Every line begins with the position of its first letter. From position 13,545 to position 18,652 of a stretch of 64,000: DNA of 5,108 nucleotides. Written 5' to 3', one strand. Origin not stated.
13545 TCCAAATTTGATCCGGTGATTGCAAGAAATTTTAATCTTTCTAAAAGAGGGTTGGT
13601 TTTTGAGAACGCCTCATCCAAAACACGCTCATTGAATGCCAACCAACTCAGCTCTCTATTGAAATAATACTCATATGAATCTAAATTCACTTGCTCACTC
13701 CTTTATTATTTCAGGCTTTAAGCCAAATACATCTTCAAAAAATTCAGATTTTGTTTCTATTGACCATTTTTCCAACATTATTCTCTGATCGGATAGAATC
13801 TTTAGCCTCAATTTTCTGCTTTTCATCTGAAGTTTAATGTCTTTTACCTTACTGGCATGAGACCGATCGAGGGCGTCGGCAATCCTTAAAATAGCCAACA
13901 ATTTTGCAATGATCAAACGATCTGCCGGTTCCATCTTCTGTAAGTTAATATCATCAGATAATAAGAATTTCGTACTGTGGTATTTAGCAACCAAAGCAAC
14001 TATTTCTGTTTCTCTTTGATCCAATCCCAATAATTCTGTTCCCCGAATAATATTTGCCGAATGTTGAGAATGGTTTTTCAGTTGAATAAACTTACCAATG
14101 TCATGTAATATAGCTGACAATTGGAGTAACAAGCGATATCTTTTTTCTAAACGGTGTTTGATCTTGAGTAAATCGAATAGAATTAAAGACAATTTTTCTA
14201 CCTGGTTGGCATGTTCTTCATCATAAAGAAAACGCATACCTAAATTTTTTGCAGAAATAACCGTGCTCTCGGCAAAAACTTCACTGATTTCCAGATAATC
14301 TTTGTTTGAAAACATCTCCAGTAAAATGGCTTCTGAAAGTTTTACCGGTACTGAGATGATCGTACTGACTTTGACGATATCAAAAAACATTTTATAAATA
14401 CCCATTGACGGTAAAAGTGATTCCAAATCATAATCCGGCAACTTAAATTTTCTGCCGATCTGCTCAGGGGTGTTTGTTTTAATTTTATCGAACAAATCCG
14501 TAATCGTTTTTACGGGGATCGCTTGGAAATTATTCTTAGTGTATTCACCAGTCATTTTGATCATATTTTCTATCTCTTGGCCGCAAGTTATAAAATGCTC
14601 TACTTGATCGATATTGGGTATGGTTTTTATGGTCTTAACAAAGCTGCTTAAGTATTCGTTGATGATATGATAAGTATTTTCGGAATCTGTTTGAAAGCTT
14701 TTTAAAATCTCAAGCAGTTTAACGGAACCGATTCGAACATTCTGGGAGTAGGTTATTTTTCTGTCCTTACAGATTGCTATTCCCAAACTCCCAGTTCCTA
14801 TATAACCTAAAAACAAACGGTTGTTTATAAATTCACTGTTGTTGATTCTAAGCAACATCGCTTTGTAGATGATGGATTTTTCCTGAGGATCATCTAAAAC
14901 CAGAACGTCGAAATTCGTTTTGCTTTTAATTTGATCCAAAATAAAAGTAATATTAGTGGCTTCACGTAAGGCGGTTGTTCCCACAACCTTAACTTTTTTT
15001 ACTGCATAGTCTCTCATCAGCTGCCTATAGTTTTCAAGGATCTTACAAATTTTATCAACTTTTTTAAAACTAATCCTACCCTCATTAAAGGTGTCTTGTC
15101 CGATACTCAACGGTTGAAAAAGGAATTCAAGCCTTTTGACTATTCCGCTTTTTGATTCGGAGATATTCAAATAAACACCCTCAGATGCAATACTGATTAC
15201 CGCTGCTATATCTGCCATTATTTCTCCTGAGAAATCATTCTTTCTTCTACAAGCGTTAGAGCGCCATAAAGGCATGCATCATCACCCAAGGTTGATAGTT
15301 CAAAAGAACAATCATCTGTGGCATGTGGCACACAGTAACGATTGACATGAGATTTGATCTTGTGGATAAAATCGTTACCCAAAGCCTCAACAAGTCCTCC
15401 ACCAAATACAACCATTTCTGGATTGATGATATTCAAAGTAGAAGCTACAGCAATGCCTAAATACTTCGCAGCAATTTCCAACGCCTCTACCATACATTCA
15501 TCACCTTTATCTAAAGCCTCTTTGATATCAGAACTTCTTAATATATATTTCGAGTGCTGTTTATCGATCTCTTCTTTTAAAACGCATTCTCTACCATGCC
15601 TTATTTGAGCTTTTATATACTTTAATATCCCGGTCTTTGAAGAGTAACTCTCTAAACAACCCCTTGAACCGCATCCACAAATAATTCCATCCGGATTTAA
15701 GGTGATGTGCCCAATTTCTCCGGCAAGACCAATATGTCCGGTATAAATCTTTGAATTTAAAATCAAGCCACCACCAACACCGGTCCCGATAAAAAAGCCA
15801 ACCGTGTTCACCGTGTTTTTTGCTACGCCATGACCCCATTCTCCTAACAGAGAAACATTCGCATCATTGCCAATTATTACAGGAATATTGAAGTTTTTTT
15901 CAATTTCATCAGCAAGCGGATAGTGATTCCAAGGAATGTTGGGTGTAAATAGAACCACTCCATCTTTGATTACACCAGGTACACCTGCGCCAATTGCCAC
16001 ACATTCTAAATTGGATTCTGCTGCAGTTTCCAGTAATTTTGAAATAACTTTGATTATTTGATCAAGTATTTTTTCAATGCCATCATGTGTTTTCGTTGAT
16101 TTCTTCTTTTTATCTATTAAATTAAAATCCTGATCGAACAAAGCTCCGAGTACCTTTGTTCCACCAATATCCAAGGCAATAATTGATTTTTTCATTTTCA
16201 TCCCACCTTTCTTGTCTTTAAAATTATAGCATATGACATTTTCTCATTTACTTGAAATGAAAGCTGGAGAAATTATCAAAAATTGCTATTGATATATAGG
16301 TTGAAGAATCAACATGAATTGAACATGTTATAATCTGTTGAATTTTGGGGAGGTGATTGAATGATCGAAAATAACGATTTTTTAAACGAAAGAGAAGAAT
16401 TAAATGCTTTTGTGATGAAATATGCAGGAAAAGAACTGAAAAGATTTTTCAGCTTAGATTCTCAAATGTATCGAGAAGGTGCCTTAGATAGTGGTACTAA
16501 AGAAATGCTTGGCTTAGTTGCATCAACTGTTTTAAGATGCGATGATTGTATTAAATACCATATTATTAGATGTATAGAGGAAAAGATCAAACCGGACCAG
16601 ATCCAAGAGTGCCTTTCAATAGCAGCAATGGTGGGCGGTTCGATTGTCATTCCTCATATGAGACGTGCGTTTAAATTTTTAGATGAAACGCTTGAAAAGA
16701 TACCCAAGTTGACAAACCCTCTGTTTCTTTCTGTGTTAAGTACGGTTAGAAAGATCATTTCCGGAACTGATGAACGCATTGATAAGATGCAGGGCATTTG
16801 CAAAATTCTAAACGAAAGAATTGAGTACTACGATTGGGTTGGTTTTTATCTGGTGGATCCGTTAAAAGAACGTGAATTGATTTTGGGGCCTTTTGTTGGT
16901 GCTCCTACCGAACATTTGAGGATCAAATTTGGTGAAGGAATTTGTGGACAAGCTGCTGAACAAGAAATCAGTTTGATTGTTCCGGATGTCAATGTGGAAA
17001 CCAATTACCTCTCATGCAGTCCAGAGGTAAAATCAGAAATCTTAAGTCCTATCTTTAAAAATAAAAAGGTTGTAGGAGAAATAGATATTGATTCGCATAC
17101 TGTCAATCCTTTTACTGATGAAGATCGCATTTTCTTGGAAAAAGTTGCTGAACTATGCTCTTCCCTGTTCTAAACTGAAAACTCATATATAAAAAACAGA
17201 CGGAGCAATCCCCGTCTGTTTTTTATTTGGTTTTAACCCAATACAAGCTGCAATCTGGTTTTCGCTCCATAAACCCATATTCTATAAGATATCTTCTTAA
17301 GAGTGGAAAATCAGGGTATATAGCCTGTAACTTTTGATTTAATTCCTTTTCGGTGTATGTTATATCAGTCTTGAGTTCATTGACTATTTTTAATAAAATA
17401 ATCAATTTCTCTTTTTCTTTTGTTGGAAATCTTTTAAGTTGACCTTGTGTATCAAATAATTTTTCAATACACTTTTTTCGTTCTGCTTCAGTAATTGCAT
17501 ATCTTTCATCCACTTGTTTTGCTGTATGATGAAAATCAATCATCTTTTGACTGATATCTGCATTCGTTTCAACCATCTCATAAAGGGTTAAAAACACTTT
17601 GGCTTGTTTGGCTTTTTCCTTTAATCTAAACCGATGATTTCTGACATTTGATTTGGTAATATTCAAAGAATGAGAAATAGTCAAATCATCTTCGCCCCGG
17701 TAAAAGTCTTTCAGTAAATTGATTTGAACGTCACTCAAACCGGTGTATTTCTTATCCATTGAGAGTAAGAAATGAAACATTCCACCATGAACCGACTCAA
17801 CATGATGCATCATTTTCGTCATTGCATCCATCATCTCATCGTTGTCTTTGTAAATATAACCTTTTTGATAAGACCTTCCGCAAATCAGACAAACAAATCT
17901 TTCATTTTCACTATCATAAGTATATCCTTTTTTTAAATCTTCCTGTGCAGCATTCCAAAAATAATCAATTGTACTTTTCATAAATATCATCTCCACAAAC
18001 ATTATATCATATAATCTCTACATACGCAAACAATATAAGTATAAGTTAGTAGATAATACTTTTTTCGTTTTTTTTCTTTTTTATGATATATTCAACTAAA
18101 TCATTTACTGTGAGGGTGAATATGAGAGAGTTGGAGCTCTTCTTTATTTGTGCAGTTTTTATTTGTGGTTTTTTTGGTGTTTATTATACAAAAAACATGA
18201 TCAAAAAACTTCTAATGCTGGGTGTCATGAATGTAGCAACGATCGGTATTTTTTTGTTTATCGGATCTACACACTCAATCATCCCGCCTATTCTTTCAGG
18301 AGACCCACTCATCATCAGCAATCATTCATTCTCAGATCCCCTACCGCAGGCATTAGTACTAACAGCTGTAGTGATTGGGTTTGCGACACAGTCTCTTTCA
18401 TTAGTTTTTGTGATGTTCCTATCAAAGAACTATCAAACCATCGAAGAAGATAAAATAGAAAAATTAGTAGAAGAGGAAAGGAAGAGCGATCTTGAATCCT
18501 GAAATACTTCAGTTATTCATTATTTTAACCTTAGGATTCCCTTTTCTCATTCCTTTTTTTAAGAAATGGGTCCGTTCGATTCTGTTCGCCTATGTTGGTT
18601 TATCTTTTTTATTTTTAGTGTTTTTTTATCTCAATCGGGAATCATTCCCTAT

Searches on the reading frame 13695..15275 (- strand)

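Call 44: search_protein_families(library=pfam, proteins=[window:13695-15275:-], max_evalue=0.001)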
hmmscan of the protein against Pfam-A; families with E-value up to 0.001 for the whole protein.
window:13695-15275:- (526 aa): 3 families
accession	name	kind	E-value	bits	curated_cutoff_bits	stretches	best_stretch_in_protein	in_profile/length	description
PF21447.3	Ppx-GppA_III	-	2e-23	83.6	27.3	1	341-498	5-161/177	Ppx/GppA phosphatase, domain III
PF02541.22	Ppx-GppA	-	3.9e-17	63.1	27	1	48-322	12-282/285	Ppx/GppA phosphatase family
PF01966.28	HD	-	2.2e-07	31.6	22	1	357-471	6-115/116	HD domain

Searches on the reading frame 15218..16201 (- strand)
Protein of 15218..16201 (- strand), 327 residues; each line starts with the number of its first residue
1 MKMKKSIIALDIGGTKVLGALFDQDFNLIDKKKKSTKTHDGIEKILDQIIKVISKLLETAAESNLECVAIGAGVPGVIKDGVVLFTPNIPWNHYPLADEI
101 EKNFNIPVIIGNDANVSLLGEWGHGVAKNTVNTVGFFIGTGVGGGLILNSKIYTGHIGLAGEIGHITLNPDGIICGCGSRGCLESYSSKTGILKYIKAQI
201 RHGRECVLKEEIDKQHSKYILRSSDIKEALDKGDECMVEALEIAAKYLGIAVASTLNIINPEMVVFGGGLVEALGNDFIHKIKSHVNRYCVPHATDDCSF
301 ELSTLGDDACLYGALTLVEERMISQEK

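Call 44: search_protein_families(library=pfam, proteins=[window:15218-16201:-], max_evalue=0.001)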
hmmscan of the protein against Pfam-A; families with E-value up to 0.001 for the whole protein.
window:15218-16201:- (327 aa): 3 families
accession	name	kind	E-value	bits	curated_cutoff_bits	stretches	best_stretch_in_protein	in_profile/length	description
PF00480.26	ROK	-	1.1e-69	235.7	22.9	1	8-320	2-293/294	ROK family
PF02685.22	Glucokinase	-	2.7e-05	23.8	22.1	0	10-113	3-98/314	Glucokinase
PF01869.26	BcrAD_BadFG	-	0.00017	21.7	31.5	0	10-77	3-72/271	BadF/BadG/BcrA/BcrD ATPase family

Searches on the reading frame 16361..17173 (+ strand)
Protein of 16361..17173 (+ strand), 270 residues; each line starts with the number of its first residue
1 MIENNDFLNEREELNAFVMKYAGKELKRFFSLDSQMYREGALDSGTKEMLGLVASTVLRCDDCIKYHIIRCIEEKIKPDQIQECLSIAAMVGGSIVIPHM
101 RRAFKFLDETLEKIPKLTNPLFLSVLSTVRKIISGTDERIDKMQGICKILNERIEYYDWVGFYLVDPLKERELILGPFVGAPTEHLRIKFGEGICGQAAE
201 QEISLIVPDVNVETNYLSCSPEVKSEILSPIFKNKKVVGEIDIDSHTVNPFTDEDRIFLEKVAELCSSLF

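Call 44: search_protein_families(library=pfam, proteins=[window:16361-17173:+], max_evalue=0.001)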
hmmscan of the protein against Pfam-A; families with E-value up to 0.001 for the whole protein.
window:16361-17173:+ (270 aa): 3 families
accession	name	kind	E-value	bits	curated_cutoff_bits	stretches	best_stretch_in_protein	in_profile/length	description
PF02627.25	CMD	-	3.8e-13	49.7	23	1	27-105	5-83/84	Carboxymuconolactone decarboxylase family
PF01590.32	GAF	-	7.5e-10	39.9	22.4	1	158-267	20-130/133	GAF domain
PF13185.12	GAF_2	-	5.7e-08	33.5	28.6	1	146-268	11-133/136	GAF domain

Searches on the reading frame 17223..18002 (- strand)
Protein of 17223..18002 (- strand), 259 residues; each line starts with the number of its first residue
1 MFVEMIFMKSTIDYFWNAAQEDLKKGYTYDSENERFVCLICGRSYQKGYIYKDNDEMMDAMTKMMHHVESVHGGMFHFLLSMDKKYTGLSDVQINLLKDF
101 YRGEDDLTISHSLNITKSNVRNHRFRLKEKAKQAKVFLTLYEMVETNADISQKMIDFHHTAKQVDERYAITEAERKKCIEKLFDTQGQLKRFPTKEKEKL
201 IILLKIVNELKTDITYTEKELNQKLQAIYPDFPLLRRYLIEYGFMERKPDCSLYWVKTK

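Call 44: search_protein_families(library=pfam, proteins=[window:17223-18002:-], max_evalue=0.001)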
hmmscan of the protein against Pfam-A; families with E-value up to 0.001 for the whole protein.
window:17223-18002:- (259 aa): 1 family
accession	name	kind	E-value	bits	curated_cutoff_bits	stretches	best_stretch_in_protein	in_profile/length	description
PF09860.14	DUF2087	-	1.6e-24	86.3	22.4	1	188-256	1-69/69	Uncharacterized protein conserved in bacteria (DUF2087)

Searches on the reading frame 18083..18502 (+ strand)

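Call 44: search_protein_families(library=pfam, proteins=[window:18083-18502:+], max_evalue=0.001)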
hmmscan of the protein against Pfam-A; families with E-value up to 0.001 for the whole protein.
window:18083-18502:+ (139 aa): 1 family
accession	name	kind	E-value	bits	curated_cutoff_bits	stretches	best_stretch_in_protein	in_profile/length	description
PF00420.29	Oxidored_q2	-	2.5e-17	62.8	26.1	1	20-128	4-93/95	NADH-ubiquinone/plastoquinone oxidoreductase chain 4L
